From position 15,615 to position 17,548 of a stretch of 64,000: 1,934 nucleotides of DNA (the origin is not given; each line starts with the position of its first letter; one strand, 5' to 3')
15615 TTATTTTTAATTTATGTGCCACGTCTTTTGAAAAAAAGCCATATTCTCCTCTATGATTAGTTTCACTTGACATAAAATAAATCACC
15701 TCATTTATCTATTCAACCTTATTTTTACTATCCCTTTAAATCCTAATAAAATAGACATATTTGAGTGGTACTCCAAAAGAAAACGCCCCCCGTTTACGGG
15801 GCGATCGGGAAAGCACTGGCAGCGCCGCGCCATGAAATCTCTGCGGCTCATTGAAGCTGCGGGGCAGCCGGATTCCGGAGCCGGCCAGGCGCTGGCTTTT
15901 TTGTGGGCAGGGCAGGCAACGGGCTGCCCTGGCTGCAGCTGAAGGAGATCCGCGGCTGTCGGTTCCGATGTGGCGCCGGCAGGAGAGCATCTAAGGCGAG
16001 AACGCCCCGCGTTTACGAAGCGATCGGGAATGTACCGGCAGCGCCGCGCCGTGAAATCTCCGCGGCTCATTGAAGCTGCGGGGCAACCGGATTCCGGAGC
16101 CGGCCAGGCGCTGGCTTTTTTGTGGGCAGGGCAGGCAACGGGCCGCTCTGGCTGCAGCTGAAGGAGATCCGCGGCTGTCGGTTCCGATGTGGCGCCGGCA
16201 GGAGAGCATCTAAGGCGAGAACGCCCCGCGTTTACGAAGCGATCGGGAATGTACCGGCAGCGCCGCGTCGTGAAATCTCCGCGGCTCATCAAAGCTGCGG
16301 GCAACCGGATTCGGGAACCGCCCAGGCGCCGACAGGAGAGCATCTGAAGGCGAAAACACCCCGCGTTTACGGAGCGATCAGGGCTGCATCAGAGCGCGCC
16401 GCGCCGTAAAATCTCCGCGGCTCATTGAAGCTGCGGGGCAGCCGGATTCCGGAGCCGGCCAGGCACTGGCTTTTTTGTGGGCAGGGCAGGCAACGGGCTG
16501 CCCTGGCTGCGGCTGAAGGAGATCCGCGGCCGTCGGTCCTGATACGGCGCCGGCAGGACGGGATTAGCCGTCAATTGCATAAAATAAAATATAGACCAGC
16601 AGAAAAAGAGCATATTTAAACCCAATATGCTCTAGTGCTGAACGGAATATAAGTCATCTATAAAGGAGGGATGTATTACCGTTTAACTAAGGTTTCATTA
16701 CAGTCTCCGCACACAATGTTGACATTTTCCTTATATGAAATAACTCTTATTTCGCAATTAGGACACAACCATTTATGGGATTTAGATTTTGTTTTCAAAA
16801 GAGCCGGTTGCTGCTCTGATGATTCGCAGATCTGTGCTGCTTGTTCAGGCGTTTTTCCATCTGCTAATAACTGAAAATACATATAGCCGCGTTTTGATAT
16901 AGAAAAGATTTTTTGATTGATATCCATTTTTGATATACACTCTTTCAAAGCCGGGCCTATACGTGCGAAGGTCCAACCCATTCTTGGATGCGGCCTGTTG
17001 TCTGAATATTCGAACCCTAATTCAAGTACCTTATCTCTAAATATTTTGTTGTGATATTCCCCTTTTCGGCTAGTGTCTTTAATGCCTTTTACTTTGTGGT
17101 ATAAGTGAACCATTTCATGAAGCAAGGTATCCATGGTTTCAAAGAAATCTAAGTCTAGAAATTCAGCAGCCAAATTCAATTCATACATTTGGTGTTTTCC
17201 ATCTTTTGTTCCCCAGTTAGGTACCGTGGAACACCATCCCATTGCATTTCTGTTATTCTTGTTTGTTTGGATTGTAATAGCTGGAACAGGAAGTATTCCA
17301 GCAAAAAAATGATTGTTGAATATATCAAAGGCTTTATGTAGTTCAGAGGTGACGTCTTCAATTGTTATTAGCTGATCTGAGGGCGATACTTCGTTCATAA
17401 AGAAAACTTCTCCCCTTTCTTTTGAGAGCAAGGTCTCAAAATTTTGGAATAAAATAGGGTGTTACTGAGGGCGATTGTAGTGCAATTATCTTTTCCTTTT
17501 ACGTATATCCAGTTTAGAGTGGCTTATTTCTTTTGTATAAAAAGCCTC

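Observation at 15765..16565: Family of GC-rich (~65 % GC) ~215-bp hairpin-rich tandem repeats occupying ~12 % of an AT-rich replicon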

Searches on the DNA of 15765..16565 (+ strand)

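Call 4: search_dna_similar(query=window:15765-16565:+, collection=plasmids, mode=near, max_rows=40)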
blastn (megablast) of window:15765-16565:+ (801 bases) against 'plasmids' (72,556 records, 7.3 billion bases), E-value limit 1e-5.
Records with a match: 2; places in all: 32; records where one place covers at least 80% of the query: 2.
Best place of each record, by identity: >=99% 1; 90-95% 1.
By first word of the organism name: Bacillus 2.
By predicted mobility (MOB-suite, as given by PLSDB): non-mobilizable 2.
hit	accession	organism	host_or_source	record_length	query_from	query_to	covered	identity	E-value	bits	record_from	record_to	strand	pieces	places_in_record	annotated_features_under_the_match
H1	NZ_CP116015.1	Bacillus velezensis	cell culture,Ganjang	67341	1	801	100%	100.0%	0e+0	1480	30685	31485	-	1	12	hypothetical protein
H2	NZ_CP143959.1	Bacillus amyloliquefaciens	-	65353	15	794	97%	91.7%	0e+0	1091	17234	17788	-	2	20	none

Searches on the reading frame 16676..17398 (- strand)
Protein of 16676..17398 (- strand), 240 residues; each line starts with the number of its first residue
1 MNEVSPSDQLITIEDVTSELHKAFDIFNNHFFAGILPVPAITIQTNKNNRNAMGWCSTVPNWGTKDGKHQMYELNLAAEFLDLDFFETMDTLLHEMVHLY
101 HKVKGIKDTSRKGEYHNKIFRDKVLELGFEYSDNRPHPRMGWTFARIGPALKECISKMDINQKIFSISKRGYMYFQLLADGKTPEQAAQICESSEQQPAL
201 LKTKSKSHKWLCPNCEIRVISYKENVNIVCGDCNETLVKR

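Call 47: find_encoding_contigs(protein=window:16676-17398:-, flank=10000, max_places=10)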
Protein window:16676-17398:- (240 aa): 23 contigs read that carry it; 10 places shown.
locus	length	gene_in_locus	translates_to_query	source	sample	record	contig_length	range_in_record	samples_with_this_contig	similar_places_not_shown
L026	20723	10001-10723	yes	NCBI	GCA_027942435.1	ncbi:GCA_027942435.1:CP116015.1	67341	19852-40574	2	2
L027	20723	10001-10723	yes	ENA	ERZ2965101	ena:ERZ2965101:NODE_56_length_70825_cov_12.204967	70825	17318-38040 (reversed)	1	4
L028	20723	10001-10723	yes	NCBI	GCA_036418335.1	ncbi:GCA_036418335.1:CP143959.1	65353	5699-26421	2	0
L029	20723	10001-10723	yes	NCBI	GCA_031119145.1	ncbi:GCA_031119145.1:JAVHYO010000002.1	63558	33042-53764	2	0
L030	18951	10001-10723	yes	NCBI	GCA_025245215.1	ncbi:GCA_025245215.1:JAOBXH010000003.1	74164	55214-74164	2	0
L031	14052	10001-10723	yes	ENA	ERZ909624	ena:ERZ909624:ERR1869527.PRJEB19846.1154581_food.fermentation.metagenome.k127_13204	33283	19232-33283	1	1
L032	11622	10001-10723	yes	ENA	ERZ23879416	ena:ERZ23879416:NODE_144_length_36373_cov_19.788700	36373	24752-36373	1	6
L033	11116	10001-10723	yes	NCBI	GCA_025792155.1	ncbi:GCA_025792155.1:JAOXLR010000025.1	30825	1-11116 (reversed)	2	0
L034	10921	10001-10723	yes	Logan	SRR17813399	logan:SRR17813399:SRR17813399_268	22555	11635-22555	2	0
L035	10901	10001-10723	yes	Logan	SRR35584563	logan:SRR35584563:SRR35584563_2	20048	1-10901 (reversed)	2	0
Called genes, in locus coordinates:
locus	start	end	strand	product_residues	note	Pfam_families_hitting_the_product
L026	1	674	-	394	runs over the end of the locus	PF12642:TpcC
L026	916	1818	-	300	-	PF13814:Replic_Relax (weak)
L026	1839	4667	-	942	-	-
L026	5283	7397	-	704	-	-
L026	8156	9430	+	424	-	PF21522:MreB-like_C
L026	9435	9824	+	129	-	-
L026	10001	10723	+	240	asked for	PF10263:SprT-like (weak)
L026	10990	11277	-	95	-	-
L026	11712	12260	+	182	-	-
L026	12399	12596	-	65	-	-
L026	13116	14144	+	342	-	PF10087:DUF2325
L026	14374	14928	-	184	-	-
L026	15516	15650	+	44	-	PF16935:Hol_Tox (weak)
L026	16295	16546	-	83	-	PF17209:Hfq (weak)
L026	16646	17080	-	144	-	-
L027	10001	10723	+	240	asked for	PF10263:SprT-like (weak)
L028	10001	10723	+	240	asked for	PF10263:SprT-like (weak)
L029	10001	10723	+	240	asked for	PF10263:SprT-like (weak)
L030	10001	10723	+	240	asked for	PF10263:SprT-like (weak)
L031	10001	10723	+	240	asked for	PF10263:SprT-like (weak)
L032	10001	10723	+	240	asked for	PF10263:SprT-like (weak)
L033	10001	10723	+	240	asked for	PF10263:SprT-like (weak)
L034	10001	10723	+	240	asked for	PF10263:SprT-like (weak)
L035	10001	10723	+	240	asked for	PF10263:SprT-like (weak)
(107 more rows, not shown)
